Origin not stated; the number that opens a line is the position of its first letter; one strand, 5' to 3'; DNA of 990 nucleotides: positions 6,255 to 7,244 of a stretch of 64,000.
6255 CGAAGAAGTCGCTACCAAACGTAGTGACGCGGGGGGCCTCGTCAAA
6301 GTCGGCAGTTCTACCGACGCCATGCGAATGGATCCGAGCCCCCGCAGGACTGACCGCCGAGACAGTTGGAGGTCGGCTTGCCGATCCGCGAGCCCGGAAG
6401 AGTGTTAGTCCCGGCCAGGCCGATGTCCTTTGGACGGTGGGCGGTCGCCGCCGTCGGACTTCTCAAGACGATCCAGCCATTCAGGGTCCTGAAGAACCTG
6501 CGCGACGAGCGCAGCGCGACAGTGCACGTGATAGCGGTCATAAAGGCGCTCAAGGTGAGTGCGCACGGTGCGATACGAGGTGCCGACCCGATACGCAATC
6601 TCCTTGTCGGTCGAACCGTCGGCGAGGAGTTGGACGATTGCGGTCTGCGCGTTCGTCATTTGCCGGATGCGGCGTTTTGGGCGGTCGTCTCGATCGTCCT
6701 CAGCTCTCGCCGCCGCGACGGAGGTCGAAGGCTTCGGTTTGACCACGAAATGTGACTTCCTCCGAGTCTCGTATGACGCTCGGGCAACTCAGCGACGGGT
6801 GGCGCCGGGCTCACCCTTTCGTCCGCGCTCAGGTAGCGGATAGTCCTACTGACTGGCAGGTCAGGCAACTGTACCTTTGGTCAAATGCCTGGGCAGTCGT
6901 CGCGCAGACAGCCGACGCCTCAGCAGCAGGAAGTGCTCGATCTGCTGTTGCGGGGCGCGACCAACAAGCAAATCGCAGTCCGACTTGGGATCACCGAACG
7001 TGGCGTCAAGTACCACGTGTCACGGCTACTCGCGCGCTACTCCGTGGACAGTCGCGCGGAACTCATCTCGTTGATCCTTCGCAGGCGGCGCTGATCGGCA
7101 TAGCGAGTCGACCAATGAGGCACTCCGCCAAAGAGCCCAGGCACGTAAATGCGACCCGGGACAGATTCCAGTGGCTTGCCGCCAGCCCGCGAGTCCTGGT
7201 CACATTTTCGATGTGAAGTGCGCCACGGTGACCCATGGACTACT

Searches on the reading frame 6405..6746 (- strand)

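Call 3: search_protein_families(library=pfam, proteins=[window:6405-6746:-], max_evalue=0.1)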
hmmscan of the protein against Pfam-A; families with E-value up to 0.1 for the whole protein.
window:6405-6746:- (113 aa): 12 families
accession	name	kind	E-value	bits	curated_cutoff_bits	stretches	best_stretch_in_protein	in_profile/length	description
PF00196.25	GerE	-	1.3e-08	34.8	23.5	1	30-81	3-54/57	Bacterial regulatory proteins, luxR family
PF13551.12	HTH_29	-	5.7e-05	23.6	28.1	1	36-67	3-35/64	Winged helix-turn helix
PF13518.12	HTH_28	-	0.00014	22.3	25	1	36-67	4-35/52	Helix-turn-helix domain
PF13384.12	HTH_23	-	0.00021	21.5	24.6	1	36-67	9-40/50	Homeodomain-like domain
PF08281.18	Sigma70_r4_2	-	0.00055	20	25.7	1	26-67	7-49/54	Sigma-70, region 4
PF16365.12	EutK_C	-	0.0037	17.7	27.5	1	36-70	6-40/52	Ethanolamine utilization protein EutK C-terminus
PF24033.1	DUF7342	-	0.021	15.3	31.6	1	36-75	9-48/150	Family of unknown function (DUF7342)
PF19889.5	DUF6362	-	0.026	15.3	31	1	25-67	51-93/98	Domain of unknown function (DUF6362)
PF13542.12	HTH_Tnp_ISL3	-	0.026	14.4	27.4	1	32-66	15-48/51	Helix-turn-helix domain of transposase family ISL3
PF12840.13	HTH_20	-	0.048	14.1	27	0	36-70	8-44/51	Helix-turn-helix domain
PF09862.15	DUF2089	-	0.048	13.8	33.4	1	48-69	20-41/47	Domain of unknown function (DUF2089)-HTH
PF13412.12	HTH_24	-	0.066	13.2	21.9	0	44-68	17-41/48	Winged helix-turn-helix DNA-binding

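Call 4: search_protein_families(library=ncbifam, proteins=[window:6405-6746:-], max_evalue=0.1)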
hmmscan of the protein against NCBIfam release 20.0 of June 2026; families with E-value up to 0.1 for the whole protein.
window:6405-6746:- (113 aa): 25 families
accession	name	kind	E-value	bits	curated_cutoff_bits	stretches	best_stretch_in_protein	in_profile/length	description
NF052445.1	RespRegMctR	equivalog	2.5e-06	27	300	1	22-86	137-201/205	two-component system response regulator MctR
NF052366.1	photon_PedR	equivalog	4.2e-06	26.8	120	1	32-86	5-59/74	photosynthetic electron transport-dependent transcriptional regulator PedR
NF007935.0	PRK10651.1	equivalog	7.7e-06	25.2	250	1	10-79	137-205/216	two-component system response regulator NarL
NF040749.1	tetrathio_RR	equivalog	1.4e-05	24.9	290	1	21-84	125-188/191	tetrathionate respiration response regulator TtrR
TIGR03020.2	EpsA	equivalog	1.7e-05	24.6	170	1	15-85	181-246/247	XrtB/PEP-CTERM-associated transcriptional regulator EpsA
NF011896.0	PRK15369.1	equivalog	0.00014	21.6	242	1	26-82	146-202/211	two component system response regulator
NF050132.1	TransRegAbsR2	equivalog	0.00041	19.2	850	1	29-80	530-581/582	LuxR family transcriptional regulator AbsR2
NF006900.1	PRK09390.1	equivalog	0.00043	19.9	255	1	12-85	125-198/203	response regulator FixJ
NF041830.1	RR_TF_ErdR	exception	0.00051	19.8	390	1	27-85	148-208/213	response regulator transcription factor ErdR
NF007505.1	PRK10100.1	equivalog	0.00053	19.7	250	1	26-79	141-194/204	biofilm master transcriptional regulator CsgD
NF010444.1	PRK13870.1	equivalog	0.00079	19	250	1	32-84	176-228/234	autoinducer-binding transcriptional regulator TraR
NF007403.0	PRK09935.1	equivalog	0.00086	19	271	1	23-81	143-201/210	fimbria biosynthesis transcriptional regulator FimZ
TIGR03541.1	reg_near_HchA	equivalog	0.0012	18.4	215.6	1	16-86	158-228/232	PA1136 family autoinducer-binding transcriptional regulator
NF047785.1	respo_reg_MadR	equivalog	0.0014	18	300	1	26-81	145-200/209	MadR family response regulator transcription factor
TIGR02985.1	Sig70_bacteroi1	subfamily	0.002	18.4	126.4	1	24-67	109-153/162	RNA polymerase sigma-70 factor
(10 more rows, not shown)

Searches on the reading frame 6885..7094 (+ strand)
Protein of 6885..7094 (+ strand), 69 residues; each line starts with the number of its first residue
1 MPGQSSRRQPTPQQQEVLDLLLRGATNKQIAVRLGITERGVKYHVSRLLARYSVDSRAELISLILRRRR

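Call 3: search_protein_families(library=pfam, proteins=[window:6885-7094:+], max_evalue=0.1)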
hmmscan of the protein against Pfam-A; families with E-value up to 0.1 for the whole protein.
window:6885-7094:+ (69 aa): 11 families
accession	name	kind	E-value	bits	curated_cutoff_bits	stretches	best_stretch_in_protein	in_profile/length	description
PF00196.25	GerE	-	4.2e-14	52.4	23.5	1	11-63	4-56/57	Bacterial regulatory proteins, luxR family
PF08281.18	Sigma70_r4_2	-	6.7e-07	29.3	25.7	1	11-50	12-52/54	Sigma-70, region 4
PF13412.12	HTH_24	-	6.2e-05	22.9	21.9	1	16-49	7-42/48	Winged helix-turn-helix DNA-binding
PF13384.12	HTH_23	-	0.0004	20.6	24.6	1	15-39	8-32/50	Homeodomain-like domain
PF13518.12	HTH_28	-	0.0037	17.8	25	1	14-48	2-36/52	Helix-turn-helix domain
PF04545.22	Sigma70_r4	-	0.011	15.7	24.1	1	11-48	6-44/50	Sigma-70, region 4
PF12840.13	HTH_20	-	0.022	15.2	27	1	16-49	8-43/51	Helix-turn-helix domain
PF24657.1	DUF7646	-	0.026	14.9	27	1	23-60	29-66/85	Domain of unknown function (DUF7646)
PF13551.12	HTH_29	-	0.029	14.9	28.1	1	16-60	3-44/64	Winged helix-turn helix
PF16509.11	KORA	-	0.042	14.5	26.7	1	18-54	24-60/84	TrfB plasmid transcriptional repressor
PF14493.12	HTH_40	-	0.095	13.4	27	1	14-55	2-44/89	Helix-turn-helix domain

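Call 4: search_protein_families(library=ncbifam, proteins=[window:6885-7094:+], max_evalue=0.1)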
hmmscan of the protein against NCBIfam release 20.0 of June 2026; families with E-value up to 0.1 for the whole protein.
window:6885-7094:+ (69 aa): 23 families
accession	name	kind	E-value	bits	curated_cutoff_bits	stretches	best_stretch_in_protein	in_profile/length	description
NF007935.0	PRK10651.1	equivalog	3.4e-10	39.5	250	1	7-64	153-210/216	two-component system response regulator NarL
NF047785.1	respo_reg_MadR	equivalog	8.5e-09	35.1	300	1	5-61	144-200/209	MadR family response regulator transcription factor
NF052366.1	photon_PedR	equivalog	2.1e-08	34.2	120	1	15-65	8-58/74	photosynthetic electron transport-dependent transcriptional regulator PedR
NF041830.1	RR_TF_ErdR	exception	3.2e-07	30.3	390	1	11-61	152-202/213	response regulator transcription factor ErdR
NF007708.0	PRK10403.1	equivalog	3.3e-07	30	343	1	13-68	157-212/215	nitrate/nitrite response regulator protein NarP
NF038181.1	reg_ATPase_IniR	equivalog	9.1e-07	27.6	750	1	13-64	770-821/827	isoniazid response ATPase/transcriptional regulator IniR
NF006900.1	PRK09390.1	equivalog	1.6e-06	27.8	255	1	12-67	145-200/203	response regulator FixJ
NF040749.1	tetrathio_RR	equivalog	1.8e-06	27.8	290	1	9-63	133-187/191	tetrathionate respiration response regulator TtrR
NF052445.1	RespRegMctR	equivalog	4.4e-06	26.3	300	1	8-65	143-200/205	two-component system response regulator MctR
TIGR03020.2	EpsA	equivalog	8.4e-06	25.6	170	1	5-63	186-244/247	XrtB/PEP-CTERM-associated transcriptional regulator EpsA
NF007505.1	PRK10100.1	equivalog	8.8e-06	25.5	250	1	11-61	146-196/204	biofilm master transcriptional regulator CsgD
NF011896.0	PRK15369.1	equivalog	2.6e-05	23.9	242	1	10-66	150-206/211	two component system response regulator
TIGR02937.1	sigma70-ECF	superfamily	0.00015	21.5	42.9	1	11-51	119-160/165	sigma-70 family RNA polymerase sigma factor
NF003420.0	PRK04841.1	equivalog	0.00036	18.7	537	1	11-62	840-891/903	HTH-type transcriptional regulator MalT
TIGR02985.1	Sig70_bacteroi1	subfamily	0.00057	20.1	126.4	1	12-47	117-153/162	RNA polymerase sigma-70 factor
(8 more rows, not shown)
